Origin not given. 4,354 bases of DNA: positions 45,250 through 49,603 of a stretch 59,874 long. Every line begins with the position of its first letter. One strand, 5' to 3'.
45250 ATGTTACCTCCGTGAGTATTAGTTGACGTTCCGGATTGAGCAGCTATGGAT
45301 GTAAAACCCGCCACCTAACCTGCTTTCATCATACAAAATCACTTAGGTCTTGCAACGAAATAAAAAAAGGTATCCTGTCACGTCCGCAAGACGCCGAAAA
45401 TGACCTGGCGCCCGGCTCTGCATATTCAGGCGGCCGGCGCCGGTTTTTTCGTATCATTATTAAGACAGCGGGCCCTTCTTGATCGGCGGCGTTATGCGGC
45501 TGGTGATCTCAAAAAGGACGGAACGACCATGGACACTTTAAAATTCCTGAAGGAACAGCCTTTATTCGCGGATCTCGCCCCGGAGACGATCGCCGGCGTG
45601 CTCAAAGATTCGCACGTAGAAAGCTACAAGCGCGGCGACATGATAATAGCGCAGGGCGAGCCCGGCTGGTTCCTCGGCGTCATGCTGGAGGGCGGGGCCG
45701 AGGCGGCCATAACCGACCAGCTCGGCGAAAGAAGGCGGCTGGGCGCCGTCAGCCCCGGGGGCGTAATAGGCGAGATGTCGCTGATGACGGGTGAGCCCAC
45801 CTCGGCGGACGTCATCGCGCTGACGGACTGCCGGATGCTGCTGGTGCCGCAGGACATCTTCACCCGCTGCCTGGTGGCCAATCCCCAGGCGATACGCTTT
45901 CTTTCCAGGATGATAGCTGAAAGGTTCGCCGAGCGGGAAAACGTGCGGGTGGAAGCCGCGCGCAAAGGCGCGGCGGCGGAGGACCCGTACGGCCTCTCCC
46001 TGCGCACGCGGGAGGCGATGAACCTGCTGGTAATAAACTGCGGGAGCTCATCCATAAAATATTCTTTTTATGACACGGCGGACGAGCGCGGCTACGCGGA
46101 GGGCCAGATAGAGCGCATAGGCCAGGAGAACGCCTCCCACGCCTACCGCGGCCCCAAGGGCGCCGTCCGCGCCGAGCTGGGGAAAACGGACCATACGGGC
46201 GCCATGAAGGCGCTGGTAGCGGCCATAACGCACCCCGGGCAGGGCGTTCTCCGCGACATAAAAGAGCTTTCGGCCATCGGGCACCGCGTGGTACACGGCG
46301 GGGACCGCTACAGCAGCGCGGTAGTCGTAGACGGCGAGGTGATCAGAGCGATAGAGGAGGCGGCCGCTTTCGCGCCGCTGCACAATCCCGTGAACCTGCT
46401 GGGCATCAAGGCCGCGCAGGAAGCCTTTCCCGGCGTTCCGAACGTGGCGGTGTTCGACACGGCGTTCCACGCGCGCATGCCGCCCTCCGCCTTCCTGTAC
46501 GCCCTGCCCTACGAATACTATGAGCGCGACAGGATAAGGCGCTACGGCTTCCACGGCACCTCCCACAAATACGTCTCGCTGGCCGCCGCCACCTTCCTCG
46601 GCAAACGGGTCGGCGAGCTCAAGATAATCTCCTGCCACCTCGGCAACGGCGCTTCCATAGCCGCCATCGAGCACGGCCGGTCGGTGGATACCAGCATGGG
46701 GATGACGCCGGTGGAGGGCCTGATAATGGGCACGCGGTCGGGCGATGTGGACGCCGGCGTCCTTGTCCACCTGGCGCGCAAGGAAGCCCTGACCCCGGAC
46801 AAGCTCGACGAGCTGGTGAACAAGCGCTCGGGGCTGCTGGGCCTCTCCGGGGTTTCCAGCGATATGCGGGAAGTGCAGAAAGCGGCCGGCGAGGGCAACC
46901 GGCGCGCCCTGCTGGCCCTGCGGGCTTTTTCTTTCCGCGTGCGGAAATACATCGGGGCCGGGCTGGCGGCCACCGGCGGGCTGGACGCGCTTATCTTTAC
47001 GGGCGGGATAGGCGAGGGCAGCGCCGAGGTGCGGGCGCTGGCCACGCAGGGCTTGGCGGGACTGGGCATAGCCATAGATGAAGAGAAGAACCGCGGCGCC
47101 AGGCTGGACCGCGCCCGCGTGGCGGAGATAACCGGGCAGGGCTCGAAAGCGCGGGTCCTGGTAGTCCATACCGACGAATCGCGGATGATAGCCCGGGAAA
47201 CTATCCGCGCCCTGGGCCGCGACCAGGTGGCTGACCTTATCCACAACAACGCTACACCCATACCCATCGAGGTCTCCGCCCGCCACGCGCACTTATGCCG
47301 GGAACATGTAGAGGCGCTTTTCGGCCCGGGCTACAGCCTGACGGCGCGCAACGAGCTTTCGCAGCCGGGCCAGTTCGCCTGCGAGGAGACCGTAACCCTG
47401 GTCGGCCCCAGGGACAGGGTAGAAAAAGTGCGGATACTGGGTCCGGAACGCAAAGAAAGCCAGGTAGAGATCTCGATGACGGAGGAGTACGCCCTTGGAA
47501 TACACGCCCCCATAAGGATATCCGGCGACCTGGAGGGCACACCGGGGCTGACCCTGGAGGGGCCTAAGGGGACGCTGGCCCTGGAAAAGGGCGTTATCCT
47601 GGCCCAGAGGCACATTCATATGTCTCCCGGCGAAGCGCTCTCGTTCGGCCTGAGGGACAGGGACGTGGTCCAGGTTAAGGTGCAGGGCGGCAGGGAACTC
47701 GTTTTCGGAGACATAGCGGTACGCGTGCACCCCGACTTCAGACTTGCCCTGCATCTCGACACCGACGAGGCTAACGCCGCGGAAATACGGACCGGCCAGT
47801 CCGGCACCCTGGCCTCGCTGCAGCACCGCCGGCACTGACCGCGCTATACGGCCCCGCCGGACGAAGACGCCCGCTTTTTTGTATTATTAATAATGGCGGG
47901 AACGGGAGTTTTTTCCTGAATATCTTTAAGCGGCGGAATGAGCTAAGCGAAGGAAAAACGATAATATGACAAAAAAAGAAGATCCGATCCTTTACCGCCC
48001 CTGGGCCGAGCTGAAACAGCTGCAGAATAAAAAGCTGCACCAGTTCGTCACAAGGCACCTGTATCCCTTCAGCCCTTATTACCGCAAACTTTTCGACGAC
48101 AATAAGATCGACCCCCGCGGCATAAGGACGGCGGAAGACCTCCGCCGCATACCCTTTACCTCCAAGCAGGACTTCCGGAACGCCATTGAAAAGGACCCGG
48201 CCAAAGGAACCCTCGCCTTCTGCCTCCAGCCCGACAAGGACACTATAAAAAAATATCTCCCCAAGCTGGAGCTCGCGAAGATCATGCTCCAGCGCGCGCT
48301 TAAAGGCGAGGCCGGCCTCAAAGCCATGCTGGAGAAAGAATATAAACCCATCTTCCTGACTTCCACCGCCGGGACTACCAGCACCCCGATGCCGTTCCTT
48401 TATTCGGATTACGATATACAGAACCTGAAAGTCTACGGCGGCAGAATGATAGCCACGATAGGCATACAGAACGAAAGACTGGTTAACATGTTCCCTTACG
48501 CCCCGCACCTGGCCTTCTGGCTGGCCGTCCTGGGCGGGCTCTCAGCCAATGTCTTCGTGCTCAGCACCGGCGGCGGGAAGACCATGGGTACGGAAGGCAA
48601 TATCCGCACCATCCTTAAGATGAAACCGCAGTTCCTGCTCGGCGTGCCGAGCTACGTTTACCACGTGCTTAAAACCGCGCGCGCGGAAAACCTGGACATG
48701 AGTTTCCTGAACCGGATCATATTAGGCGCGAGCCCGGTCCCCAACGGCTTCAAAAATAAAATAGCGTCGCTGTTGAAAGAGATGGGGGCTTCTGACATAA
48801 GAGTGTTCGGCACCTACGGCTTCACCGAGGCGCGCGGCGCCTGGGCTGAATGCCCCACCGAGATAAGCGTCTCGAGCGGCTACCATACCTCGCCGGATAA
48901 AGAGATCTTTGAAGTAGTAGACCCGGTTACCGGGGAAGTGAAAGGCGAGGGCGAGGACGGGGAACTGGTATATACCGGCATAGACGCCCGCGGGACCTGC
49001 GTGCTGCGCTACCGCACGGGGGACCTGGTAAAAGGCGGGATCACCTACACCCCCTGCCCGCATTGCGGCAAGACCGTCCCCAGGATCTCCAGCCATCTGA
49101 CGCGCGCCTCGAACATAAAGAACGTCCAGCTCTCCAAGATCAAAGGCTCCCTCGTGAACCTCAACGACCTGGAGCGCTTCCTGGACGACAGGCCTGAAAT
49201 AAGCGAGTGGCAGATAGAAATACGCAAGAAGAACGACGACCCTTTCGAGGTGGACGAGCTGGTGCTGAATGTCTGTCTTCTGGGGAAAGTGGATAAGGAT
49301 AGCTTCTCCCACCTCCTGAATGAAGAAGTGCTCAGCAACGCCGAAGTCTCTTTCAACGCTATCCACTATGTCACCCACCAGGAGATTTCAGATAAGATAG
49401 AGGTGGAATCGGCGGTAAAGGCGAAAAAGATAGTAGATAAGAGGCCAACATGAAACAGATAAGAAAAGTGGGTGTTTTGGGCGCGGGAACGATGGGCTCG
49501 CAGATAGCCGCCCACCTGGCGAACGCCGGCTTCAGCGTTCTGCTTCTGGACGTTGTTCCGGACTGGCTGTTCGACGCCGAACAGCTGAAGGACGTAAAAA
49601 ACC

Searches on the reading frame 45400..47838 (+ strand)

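Call 48: search_protein_families(library=pfam, proteins=[window:45400-47838:+], max_evalue=0.00001)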
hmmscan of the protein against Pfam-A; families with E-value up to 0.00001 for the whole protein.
window:45400-47838:+ (812 aa): 3 families
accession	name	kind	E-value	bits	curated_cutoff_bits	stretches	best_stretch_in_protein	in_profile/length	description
PF00871.23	Acetate_kinase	-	3.3e-142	474.2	22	1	209-599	2-392/392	Acetokinase family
PF06130.18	PTAC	-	2.5e-75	252.6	25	1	622-796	1-175/176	Phosphate propanoyltransferase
PF00027.35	cNMP_binding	-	7.1e-18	64.8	27.5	1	74-158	2-86/89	Cyclic nucleotide-binding domain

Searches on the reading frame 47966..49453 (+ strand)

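Call 48: search_protein_families(library=pfam, proteins=[window:47966-49453:+], max_evalue=0.00001)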
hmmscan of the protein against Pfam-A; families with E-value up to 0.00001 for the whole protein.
window:47966-49453:+ (495 aa): 1 family
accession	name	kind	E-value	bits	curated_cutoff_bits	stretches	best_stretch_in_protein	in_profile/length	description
PF00501.34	AMP-binding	-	2.7e-11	43.3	29.9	1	111-338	151-376/384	AMP-binding enzyme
